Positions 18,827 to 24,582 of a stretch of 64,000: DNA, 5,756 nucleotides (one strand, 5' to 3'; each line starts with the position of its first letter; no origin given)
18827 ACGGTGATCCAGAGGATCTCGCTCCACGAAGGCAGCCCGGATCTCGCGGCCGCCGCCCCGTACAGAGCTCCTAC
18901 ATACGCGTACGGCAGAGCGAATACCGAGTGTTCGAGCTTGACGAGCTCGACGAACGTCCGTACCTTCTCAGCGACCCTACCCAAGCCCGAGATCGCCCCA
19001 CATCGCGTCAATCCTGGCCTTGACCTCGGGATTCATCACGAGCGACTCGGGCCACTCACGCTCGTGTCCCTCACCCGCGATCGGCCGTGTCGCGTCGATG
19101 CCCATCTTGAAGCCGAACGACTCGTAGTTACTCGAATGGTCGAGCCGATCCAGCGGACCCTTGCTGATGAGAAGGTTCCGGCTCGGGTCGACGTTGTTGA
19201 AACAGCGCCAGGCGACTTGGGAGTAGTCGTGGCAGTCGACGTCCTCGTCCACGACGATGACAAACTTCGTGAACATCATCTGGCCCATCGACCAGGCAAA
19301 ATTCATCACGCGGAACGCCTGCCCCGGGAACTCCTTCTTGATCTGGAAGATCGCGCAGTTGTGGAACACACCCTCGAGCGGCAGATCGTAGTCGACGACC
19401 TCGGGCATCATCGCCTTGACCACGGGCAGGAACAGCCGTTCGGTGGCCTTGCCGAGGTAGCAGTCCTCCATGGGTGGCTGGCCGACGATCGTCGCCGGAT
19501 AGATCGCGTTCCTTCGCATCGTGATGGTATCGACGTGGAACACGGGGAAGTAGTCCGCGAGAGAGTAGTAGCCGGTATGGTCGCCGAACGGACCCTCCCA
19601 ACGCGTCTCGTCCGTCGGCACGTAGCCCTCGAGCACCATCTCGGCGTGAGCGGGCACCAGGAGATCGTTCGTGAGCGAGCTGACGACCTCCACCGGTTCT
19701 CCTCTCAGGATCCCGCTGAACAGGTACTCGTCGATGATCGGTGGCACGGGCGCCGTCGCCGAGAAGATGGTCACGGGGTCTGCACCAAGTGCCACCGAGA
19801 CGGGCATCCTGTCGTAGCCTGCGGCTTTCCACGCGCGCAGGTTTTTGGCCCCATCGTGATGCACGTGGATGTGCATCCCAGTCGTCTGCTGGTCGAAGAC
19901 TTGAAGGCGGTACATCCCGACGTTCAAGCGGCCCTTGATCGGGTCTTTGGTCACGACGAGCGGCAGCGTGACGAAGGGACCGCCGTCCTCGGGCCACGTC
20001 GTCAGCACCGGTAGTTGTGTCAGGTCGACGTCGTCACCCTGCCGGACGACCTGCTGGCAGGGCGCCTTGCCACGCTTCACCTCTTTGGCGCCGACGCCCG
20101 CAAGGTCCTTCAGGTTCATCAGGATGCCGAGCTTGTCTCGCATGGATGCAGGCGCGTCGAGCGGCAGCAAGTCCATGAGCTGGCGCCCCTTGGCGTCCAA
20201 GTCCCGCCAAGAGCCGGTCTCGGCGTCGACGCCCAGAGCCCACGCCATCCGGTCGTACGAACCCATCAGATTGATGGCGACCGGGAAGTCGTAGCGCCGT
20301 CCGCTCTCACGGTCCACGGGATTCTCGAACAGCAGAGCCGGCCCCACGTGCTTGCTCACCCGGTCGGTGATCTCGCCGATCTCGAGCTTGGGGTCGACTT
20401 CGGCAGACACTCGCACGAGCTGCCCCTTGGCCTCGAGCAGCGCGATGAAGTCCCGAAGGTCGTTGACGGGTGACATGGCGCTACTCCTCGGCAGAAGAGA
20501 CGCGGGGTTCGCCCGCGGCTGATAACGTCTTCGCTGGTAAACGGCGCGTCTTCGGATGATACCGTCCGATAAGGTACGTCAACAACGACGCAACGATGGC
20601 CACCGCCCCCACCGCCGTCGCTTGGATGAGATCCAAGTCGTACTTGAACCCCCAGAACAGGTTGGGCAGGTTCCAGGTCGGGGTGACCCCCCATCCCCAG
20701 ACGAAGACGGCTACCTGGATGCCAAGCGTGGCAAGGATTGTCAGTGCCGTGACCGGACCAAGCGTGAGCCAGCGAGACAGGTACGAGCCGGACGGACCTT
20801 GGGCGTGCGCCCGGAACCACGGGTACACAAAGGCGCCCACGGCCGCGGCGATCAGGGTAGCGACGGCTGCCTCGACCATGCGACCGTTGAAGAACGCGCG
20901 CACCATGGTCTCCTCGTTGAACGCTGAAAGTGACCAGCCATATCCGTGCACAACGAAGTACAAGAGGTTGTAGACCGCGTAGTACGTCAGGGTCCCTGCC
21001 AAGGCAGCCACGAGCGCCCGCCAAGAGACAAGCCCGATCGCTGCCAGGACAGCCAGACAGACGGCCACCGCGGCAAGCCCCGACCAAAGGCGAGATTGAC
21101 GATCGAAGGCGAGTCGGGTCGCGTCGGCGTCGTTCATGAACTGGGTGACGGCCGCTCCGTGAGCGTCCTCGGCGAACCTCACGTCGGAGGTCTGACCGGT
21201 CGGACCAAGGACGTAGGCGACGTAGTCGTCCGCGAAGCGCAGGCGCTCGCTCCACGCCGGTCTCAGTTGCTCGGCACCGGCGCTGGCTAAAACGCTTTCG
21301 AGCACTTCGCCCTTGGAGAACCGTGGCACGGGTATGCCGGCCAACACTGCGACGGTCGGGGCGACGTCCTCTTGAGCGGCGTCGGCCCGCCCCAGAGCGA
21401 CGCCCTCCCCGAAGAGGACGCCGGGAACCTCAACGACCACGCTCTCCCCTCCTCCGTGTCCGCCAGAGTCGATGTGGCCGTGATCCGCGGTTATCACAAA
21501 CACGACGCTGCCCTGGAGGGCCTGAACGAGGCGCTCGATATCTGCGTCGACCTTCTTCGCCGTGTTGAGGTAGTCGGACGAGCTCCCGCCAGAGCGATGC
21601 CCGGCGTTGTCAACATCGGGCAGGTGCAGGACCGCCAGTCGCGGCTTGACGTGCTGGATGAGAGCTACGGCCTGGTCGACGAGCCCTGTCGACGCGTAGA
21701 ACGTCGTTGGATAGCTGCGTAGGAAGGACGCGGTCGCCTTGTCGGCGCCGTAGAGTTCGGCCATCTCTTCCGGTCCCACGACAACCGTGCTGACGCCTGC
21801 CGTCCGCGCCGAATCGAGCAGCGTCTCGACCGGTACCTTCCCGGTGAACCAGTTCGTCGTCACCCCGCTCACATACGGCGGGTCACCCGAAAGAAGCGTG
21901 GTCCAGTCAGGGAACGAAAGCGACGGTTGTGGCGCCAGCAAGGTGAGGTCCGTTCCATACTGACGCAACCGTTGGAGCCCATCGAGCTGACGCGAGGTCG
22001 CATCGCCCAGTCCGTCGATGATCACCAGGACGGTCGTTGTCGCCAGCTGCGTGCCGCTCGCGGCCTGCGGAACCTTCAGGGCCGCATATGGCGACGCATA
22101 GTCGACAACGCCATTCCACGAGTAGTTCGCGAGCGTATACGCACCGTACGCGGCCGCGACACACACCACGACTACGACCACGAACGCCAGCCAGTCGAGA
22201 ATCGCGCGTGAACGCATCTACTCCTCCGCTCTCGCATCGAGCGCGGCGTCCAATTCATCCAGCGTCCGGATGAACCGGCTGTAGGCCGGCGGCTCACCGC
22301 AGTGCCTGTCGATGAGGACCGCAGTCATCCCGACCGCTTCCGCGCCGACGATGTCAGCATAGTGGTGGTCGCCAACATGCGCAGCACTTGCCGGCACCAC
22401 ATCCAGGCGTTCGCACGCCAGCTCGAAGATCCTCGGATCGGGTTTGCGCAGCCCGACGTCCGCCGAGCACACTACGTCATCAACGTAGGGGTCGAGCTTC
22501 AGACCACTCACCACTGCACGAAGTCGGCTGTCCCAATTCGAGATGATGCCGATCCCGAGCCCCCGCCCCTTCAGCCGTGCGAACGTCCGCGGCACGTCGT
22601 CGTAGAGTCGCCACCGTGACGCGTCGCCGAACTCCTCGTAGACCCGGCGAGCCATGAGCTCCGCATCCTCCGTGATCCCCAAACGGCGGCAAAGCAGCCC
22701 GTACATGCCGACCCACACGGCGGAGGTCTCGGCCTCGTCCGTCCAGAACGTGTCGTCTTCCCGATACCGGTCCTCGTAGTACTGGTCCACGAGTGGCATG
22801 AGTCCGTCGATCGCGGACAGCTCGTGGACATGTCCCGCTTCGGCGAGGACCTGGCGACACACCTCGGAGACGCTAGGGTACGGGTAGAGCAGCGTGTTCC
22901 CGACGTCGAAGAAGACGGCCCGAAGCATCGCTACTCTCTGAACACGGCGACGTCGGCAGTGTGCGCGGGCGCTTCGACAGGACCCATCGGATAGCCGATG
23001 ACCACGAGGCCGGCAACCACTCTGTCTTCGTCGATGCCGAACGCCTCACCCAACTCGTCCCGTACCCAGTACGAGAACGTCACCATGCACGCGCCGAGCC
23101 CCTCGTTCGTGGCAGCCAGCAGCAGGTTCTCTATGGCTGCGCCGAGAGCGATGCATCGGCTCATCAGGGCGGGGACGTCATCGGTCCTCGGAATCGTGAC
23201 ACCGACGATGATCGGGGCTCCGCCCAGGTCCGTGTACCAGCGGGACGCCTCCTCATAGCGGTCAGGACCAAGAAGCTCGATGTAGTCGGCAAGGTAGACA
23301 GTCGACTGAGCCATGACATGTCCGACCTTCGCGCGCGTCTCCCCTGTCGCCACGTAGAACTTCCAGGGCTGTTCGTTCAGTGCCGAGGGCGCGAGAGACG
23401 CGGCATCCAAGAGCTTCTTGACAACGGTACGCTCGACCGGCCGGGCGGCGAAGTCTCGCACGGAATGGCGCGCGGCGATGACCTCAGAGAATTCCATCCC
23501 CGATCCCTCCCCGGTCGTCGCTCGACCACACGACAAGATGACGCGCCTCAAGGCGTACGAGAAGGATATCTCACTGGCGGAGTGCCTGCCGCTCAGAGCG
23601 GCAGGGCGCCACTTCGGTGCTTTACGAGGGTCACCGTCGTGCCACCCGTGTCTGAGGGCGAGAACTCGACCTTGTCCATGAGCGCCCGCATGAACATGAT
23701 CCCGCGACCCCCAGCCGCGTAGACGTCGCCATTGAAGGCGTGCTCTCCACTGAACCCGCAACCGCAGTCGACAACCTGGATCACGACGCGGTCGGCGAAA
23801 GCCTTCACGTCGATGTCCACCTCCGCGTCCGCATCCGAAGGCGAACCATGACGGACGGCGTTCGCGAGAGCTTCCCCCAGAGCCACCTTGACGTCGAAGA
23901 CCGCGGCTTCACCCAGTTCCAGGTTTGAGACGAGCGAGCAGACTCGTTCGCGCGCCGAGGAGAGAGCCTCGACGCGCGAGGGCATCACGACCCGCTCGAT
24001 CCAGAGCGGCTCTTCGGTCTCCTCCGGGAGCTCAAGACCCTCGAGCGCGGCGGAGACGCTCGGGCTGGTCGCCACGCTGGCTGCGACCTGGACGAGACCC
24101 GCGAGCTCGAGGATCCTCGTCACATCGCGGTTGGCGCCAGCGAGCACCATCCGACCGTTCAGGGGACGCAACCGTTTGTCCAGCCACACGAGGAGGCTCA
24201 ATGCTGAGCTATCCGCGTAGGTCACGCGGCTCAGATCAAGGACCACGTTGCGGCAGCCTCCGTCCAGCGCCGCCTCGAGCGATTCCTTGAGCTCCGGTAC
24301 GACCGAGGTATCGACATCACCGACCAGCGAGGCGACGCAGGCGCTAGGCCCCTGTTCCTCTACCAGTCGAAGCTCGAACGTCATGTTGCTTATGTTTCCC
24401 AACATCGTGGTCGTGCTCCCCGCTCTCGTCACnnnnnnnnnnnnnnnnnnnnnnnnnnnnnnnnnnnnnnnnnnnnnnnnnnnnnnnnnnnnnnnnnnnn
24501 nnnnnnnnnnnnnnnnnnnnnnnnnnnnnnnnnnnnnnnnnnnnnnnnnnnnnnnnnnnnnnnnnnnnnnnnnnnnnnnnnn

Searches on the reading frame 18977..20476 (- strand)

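Call 38: search_protein_families(library=pfam, proteins=[window:18977-20476:-], max_evalue=0.00001)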
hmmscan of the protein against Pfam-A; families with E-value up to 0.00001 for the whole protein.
window:18977-20476:- (499 aa): 3 families
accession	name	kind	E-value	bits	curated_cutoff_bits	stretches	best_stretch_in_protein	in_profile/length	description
PF01977.22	UbiD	-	4.8e-85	284.4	23.3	1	131-334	1-206/206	3-octaprenyl-4-hydroxybenzoate carboxy-lyase Rift-related domain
PF20696.2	UbiD_C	-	1e-44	152.1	24.2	1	339-462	1-127/127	3-octaprenyl-4-hydroxybenzoate carboxy-lyase C-terminal domain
PF20695.2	UbiD_N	-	8.4e-27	93.5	24.3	1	11-86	1-68/78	3-octaprenyl-4-hydroxybenzoate carboxy-lyase N-terminal domain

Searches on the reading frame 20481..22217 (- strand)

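Call 38: search_protein_families(library=pfam, proteins=[window:20481-22217:-], max_evalue=0.00001)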
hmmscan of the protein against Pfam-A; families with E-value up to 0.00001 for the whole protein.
window:20481-22217:- (578 aa): 2 families
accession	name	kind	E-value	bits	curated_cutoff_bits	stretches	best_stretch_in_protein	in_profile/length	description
PF01663.27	Phosphodiest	-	1.8e-17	64.4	23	1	183-250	152-223/342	Type I phosphodiesterase / nucleotide pyrophosphatase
PF01676.23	Metalloenzyme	-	1e-10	42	24.3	1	177-273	132-225/252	Metalloenzyme superfamily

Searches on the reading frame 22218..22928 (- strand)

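Call 38: search_protein_families(library=pfam, proteins=[window:22218-22928:-], max_evalue=0.00001)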
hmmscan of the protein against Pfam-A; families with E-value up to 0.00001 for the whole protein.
window:22218-22928:- (236 aa): 3 families
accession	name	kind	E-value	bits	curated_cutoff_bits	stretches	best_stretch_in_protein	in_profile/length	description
PF00702.32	Hydrolase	-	3.3e-24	86.8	26.4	1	3-200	2-191/191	haloacid dehalogenase-like hydrolase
PF13419.12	HAD_2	-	1.4e-16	61.6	23.8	1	88-205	61-177/178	Haloacid dehalogenase-like hydrolase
PF13242.12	Hydrolase_like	-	6.5e-09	36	22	1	160-207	2-49/75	HAD-hyrolase-like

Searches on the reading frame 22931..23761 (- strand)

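Call 38: search_protein_families(library=pfam, proteins=[window:22931-23761:-], max_evalue=0.00001)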
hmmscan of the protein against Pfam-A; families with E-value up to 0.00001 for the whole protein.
window:22931-23761:- (276 aa): 2 families
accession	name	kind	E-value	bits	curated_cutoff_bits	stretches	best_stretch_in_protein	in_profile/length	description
PF00881.29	Nitroreductase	-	4e-27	95.9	23.5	1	95-257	1-167/167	Nitroreductase family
PF14512.11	TM1586_NiRdase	-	6.3e-13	49.3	27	1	113-148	159-195/215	Putative TM nitroreductase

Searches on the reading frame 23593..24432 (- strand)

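Call 38: search_protein_families(library=pfam, proteins=[window:23593-24432:-], max_evalue=0.00001)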
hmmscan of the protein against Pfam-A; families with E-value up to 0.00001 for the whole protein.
window:23593-24432:- (279 aa): 4 families
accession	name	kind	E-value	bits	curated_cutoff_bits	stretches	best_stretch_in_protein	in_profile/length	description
PF13581.12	HATPase_c_2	-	3.1e-24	85.9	27.4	1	151-271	2-127/127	Histidine kinase-like ATPase domain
PF01740.26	STAS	-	9.9e-18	64.3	22.6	1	27-124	6-101/106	STAS domain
PF13466.11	STAS_2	-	8.9e-17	61.5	29.2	1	35-113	2-79/80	STAS domain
PF02518.31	HATPase_c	-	4.9e-08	33.8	26.4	1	183-270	8-106/111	Histidine kinase-, DNA gyrase B-, and HSP90-like ATPase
